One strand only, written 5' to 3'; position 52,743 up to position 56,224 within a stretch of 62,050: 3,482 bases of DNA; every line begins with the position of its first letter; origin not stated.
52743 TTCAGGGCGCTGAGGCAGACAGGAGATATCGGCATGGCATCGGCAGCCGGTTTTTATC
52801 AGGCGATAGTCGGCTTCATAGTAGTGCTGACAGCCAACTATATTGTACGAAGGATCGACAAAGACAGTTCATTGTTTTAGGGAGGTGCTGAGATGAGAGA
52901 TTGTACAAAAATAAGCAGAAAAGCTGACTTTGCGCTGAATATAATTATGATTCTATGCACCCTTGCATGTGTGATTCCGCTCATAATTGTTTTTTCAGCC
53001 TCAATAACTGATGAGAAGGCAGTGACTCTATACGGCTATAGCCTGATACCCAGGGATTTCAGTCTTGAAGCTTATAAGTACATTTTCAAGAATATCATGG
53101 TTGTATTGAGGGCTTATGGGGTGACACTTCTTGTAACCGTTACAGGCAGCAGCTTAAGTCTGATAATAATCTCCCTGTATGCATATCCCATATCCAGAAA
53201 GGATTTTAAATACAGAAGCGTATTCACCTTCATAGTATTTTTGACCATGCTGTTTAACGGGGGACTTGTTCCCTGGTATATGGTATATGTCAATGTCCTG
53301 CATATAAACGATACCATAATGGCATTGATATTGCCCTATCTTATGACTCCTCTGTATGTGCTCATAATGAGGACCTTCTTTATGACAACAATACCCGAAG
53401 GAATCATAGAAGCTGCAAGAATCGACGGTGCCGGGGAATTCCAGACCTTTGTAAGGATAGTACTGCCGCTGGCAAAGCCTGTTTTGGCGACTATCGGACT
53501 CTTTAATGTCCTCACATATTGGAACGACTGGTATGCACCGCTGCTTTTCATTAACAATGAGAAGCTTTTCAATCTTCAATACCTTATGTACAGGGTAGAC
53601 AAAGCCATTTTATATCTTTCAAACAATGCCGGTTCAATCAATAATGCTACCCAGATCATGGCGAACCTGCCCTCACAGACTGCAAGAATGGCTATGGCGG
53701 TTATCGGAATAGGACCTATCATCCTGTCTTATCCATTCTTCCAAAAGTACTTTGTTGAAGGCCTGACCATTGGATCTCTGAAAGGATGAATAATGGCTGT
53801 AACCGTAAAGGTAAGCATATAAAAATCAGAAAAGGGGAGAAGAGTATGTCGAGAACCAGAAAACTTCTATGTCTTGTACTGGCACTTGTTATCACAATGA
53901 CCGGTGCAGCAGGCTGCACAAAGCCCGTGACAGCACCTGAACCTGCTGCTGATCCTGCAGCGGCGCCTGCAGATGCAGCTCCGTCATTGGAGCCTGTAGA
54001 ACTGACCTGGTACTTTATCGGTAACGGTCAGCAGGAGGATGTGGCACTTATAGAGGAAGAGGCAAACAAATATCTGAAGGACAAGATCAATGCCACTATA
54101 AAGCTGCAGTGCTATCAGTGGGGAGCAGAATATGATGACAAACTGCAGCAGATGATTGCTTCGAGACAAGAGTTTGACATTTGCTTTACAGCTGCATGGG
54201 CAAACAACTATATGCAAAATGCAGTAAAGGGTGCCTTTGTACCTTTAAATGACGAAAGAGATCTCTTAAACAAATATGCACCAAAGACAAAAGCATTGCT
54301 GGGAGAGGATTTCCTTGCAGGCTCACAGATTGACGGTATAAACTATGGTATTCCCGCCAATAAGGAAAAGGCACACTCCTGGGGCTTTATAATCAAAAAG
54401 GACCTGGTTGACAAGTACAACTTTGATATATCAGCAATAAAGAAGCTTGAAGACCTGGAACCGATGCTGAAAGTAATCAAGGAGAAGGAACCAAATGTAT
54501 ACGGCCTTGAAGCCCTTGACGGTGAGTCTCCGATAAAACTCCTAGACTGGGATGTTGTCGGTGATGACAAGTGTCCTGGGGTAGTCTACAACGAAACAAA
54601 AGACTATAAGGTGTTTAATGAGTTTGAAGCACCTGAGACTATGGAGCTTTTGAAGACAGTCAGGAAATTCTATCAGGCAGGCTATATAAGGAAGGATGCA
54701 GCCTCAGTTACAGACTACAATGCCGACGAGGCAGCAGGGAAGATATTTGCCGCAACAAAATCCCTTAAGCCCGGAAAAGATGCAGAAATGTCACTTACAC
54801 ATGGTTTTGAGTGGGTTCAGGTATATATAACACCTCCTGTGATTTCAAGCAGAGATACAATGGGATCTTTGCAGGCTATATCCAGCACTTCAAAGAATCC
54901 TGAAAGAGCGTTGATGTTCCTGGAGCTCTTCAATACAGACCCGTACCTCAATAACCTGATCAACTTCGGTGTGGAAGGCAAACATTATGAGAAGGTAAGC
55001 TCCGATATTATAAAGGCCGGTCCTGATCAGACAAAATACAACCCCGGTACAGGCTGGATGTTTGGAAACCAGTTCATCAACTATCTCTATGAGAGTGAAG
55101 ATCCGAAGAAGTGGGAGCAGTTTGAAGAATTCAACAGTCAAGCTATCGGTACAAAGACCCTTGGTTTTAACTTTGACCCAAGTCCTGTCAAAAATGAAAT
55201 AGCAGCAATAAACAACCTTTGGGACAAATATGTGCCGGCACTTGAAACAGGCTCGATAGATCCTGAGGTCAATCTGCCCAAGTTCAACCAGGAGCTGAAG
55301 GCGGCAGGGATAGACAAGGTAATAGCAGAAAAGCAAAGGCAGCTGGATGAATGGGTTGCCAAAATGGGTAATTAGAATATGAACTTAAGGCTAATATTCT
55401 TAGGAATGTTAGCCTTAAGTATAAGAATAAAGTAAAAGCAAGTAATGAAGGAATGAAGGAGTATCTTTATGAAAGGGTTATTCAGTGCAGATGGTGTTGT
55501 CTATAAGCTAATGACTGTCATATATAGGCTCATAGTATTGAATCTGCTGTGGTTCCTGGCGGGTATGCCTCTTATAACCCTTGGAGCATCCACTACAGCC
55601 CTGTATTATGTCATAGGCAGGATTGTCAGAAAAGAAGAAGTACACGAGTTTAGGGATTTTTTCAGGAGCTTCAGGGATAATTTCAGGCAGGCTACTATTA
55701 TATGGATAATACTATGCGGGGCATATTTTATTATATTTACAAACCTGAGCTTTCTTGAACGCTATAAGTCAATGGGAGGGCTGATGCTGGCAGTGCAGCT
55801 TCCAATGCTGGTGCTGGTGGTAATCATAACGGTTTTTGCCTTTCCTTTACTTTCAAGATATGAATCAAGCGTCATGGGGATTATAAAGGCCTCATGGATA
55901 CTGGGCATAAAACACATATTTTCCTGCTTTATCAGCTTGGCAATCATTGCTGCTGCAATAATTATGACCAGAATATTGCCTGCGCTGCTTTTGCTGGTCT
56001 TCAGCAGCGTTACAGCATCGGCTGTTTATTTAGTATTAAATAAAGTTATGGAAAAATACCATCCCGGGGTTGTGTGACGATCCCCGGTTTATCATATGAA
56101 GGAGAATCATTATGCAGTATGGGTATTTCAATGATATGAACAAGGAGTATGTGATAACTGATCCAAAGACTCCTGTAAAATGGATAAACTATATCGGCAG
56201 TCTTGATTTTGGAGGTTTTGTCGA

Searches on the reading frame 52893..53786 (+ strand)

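Call 37: search_protein_families(library=ncbifam, proteins=[window:52893-53786:+], max_evalue=0.00001)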
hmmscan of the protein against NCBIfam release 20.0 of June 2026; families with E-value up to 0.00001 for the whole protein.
window:52893-53786:+ (298 aa): 4 families
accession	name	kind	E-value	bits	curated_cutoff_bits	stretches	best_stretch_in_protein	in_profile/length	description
NF008210.0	PRK10973.1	equivalog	9.4e-21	74.7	297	1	15-225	12-227/281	sn-glycerol-3-phosphate ABC transporter permease UgpE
NF040932.1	ABC_arch_GlcU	equivalog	1.4e-20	74.1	340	1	15-246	5-240/272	glucose ABC transporter permease GlcU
NF008231.0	PRK10998.1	equivalog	1.7e-12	47.5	261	1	12-298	13-296/296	maltose ABC transporter permease MalG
NF007047.0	PRK09500.1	equivalog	1.3e-09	38.1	326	1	19-201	11-188/257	spermidine/putrescine ABC transporter permease PotC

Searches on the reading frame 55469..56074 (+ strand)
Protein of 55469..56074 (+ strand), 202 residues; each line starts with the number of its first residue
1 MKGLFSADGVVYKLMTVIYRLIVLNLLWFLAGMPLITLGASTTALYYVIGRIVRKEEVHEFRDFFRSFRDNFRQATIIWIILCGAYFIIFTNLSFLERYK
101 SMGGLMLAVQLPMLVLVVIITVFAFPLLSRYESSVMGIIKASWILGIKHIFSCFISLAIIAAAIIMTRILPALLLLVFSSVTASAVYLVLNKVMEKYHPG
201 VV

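Call 37: search_protein_families(library=ncbifam, proteins=[window:55469-56074:+], max_evalue=0.00001)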
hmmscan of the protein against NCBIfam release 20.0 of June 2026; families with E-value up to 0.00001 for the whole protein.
window:55469-56074:+ (202 aa): 1 family
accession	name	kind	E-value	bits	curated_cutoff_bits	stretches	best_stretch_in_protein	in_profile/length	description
NF052431.1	MusI_fam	subfamily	2.7e-26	92.6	160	1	5-189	1-192/194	MusI family membrane protein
